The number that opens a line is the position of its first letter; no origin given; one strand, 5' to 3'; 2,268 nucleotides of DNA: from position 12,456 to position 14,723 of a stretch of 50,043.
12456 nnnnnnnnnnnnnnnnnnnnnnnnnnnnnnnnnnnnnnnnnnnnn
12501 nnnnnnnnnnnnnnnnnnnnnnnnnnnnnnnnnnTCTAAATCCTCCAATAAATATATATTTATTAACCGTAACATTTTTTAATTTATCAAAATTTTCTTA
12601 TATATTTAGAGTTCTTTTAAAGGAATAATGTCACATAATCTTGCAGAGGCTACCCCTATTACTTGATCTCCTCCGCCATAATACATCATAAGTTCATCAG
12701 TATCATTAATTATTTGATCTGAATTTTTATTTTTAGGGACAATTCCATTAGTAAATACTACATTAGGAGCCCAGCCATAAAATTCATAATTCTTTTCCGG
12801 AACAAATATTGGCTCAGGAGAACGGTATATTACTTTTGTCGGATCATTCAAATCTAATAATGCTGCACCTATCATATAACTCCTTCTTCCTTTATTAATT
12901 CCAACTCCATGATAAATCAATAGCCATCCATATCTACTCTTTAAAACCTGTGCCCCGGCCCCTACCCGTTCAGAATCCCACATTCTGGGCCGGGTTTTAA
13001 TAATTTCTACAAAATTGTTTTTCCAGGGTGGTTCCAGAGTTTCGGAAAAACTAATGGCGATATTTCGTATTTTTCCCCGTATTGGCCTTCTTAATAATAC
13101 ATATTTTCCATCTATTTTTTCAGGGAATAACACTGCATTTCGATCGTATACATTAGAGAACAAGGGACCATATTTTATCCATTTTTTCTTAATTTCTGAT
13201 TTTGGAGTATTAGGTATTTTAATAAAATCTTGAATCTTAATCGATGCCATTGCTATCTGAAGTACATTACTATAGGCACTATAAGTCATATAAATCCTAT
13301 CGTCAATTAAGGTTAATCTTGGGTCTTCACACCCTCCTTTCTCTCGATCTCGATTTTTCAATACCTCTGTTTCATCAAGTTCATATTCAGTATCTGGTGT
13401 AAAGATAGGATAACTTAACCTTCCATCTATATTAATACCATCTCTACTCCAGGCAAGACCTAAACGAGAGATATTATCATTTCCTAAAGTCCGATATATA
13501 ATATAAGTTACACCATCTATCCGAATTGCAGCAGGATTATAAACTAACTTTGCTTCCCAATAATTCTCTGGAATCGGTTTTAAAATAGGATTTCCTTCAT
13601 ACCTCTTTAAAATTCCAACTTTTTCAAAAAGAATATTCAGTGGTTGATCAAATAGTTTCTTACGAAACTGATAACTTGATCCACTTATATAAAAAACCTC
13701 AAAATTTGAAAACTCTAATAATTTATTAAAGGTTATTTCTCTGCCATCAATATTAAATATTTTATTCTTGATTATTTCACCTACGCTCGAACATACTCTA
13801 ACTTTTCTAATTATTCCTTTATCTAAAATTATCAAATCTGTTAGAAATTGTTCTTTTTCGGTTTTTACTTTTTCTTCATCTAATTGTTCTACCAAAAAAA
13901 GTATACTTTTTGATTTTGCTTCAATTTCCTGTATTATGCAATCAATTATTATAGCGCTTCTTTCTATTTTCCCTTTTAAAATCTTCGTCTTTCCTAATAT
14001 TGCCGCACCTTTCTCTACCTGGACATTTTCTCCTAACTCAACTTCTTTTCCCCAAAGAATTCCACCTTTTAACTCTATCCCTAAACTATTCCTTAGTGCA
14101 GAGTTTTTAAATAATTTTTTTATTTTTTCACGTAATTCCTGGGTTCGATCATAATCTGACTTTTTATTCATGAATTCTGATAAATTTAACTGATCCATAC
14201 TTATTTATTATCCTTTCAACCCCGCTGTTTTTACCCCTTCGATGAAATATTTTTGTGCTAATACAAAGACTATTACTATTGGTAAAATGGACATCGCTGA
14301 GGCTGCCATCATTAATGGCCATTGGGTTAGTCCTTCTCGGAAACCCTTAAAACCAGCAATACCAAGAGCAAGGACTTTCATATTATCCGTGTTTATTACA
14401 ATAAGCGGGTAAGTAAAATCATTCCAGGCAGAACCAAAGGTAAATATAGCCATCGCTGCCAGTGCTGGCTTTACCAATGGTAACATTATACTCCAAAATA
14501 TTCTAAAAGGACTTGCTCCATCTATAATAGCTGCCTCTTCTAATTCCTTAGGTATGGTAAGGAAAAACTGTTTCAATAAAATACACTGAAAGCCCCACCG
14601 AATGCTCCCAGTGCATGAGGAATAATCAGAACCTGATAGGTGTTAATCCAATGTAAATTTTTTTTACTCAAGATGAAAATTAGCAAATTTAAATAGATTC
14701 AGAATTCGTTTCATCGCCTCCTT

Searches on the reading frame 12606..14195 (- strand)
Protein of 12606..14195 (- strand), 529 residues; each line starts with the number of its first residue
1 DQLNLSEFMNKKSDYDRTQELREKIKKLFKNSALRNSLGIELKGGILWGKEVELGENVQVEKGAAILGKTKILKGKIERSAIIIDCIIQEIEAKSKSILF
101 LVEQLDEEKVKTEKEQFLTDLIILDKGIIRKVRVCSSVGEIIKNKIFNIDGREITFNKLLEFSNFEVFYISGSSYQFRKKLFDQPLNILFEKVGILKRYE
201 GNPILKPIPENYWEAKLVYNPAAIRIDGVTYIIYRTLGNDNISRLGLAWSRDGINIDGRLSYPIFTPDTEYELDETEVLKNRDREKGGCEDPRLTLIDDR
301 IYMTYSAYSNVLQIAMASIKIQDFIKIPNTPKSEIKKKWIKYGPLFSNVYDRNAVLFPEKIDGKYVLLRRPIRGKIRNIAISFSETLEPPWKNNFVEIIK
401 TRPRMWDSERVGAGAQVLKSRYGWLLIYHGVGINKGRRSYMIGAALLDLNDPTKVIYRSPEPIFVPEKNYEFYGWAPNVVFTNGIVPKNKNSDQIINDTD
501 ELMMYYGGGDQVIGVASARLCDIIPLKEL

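Call 97: search_protein_families(library=pfam, proteins=[window:12606-14195:-], max_evalue=0.0001)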
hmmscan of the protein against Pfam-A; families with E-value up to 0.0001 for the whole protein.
window:12606-14195:- (529 aa): 1 family
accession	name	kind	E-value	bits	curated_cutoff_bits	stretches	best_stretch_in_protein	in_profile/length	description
PF04041.19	Glyco_hydro_130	-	1.1e-46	159.7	26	1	215-524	32-315/320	beta-1,4-mannooligosaccharide phosphorylase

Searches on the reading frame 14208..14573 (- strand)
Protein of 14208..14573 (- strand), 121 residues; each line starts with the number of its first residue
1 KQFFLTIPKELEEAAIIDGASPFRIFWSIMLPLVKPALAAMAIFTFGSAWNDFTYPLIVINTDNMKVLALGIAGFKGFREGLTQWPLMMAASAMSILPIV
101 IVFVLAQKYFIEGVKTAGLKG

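Call 97: search_protein_families(library=pfam, proteins=[window:14208-14573:-], max_evalue=0.0001)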
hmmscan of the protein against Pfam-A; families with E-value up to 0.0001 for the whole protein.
window:14208-14573:- (121 aa): 1 family
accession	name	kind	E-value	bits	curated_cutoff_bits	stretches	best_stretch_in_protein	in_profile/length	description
PF00528.27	BPD_transp_1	-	6.3e-16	59.1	26.4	1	2-114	74-182/184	Binding-protein-dependent transport system inner membrane component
